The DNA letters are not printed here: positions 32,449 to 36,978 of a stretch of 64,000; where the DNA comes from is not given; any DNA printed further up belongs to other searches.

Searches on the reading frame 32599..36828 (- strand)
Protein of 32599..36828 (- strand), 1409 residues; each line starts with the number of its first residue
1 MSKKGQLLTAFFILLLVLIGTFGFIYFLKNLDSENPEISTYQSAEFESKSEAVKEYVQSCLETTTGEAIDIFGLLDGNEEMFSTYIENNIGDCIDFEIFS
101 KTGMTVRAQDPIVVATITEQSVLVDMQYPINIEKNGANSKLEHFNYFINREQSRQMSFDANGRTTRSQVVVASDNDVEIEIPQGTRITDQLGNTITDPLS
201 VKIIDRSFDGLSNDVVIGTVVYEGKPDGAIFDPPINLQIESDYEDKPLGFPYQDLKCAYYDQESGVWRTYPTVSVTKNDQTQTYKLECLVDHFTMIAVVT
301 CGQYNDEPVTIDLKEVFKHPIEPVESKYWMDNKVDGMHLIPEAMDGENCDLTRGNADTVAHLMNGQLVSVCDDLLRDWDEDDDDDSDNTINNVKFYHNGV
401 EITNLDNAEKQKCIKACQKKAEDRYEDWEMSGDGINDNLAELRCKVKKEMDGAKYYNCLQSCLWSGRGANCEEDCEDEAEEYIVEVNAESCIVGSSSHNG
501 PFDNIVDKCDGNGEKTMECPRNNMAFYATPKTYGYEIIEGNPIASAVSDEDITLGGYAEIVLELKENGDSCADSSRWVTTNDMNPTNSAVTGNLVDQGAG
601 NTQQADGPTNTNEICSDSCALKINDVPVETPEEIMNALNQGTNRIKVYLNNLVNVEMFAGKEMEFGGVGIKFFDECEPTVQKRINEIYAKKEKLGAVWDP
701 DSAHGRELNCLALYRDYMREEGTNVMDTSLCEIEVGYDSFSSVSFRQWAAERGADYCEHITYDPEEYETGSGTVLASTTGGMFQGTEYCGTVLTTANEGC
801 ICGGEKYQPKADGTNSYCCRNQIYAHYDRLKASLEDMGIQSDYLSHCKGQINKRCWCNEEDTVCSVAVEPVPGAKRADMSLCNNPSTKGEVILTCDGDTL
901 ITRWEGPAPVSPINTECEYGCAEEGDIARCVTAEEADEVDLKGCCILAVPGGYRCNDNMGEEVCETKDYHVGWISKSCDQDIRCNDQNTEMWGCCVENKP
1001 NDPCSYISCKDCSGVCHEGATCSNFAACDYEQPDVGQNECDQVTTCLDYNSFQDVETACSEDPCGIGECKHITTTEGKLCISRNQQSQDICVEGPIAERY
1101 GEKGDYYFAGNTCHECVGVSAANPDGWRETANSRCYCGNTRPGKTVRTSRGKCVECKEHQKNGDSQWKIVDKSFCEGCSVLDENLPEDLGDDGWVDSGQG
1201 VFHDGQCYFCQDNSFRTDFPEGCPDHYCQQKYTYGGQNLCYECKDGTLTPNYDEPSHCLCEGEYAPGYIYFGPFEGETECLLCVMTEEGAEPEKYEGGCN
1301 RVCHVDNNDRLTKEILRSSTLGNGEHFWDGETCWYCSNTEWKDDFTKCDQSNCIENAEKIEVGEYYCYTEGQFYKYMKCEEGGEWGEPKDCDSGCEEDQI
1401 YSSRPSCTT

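Call 8: search_protein_families(library=pfam, proteins=[window:32599-36828:-], max_evalue=0.01)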
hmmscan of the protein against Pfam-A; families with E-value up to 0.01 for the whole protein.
window:32599-36828:- (1409 aa): 0 families

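Call 24: search_protein_families(library=ncbifam, proteins=[window:32599-36828:-], max_evalue=0.01)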
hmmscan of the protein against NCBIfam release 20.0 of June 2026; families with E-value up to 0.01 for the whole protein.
window:32599-36828:- (1409 aa): 0 families

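Call 25: search_protein_families(library=padloc, proteins=[window:32599-36828:-], max_evalue=0.01)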
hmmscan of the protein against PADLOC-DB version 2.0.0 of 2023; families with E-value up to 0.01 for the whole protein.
window:32599-36828:- (1409 aa): 0 families

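Call 26: search_protein_families(library=phrogs, proteins=[window:32599-36828:-], max_evalue=0.01)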
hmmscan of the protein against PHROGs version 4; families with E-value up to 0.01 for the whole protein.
window:32599-36828:- (1409 aa): 0 families
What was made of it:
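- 32599..36828 (-): Convergent 1409-aa gene of unknown function (right flank, not cargo). No family hit (calls 8, 24-26).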

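Call 105: find_encoding_contigs(protein=window:32599-36828:-, flank=3000, max_places=5)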
Protein window:32599-36828:- (1409 aa): no gene with exactly this product is on record in the collection.
